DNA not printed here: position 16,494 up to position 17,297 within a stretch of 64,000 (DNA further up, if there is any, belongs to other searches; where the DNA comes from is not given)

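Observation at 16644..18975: Divergent padC / ipdC-like pair: a two-enzyme aromatic-acid decarboxylation module unexpected in a Helicobacter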

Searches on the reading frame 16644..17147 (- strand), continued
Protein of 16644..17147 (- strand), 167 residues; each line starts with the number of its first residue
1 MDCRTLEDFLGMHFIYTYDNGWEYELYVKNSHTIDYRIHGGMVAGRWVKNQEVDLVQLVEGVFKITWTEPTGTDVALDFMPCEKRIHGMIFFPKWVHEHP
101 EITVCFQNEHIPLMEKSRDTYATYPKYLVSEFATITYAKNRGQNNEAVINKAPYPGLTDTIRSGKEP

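Call 36: find_encoding_contigs(protein=P0002, flank=5000, max_places=2)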
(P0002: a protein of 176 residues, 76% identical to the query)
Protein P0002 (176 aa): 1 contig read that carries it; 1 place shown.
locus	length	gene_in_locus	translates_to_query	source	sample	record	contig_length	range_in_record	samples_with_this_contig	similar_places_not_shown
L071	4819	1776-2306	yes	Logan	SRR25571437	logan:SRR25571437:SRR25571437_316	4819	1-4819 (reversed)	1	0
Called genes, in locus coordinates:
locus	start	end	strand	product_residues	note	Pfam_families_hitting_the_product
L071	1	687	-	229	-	?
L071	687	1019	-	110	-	PF02028:BCCT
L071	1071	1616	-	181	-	PF03551:PadR, PF10400:Vir_act_alpha_C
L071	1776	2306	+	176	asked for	PF05870:PA_decarbox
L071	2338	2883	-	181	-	PF02805:Ada_Zn_binding, PF12833:HTH_18, PF00165:HTH_AraC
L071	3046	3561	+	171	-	PF02870:Methyltransf_1N, PF01035:DNA_binding_1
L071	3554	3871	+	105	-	PF00730:HhH-GPD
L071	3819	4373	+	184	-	-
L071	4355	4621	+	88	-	-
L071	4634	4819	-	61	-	?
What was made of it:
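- The closest non-Helicobacter PAD has the canonical divergent padR (call 36).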

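Call 53: find_related_loci(query=window:16644-17147:-, collection=metagenome_contigs, flank=6000)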
Query window:16644-17147:- (167 aa) in metagenome_contigs; peptide patterns used: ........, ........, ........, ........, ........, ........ (x = any residue, [..] = any of these).
313 stretches matched a pattern; 214 encode a relative of the query (tblastn E <= 1e-3); the best 80 are kept; 80 distinct loci.
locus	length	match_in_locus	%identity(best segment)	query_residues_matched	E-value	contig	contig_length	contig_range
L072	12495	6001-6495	76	1-165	6e-88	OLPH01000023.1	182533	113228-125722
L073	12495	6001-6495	76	1-165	6e-88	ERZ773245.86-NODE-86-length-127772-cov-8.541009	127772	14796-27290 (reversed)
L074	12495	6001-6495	76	1-165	4e-87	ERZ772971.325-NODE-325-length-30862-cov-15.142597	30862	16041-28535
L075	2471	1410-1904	75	1-165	1e-89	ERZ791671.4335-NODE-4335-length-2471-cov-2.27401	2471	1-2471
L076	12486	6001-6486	76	4-165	1e-85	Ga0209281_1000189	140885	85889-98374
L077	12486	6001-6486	76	4-165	4e-85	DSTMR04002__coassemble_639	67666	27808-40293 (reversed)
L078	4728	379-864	76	4-165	4e-85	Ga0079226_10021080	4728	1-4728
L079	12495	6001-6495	73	1-165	6e-85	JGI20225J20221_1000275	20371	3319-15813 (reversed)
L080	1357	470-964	73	1-165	6e-90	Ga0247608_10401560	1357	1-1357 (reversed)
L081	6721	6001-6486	74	4-165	4e-84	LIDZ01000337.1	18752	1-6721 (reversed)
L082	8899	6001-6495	73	1-165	5e-84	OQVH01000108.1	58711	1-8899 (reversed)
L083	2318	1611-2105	73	1-165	1e-86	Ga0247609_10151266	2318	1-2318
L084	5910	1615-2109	73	1-165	5e-84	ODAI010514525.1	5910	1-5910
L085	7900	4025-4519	73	1-165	6e-84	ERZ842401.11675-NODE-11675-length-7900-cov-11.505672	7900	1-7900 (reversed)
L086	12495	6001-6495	73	1-165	1e-83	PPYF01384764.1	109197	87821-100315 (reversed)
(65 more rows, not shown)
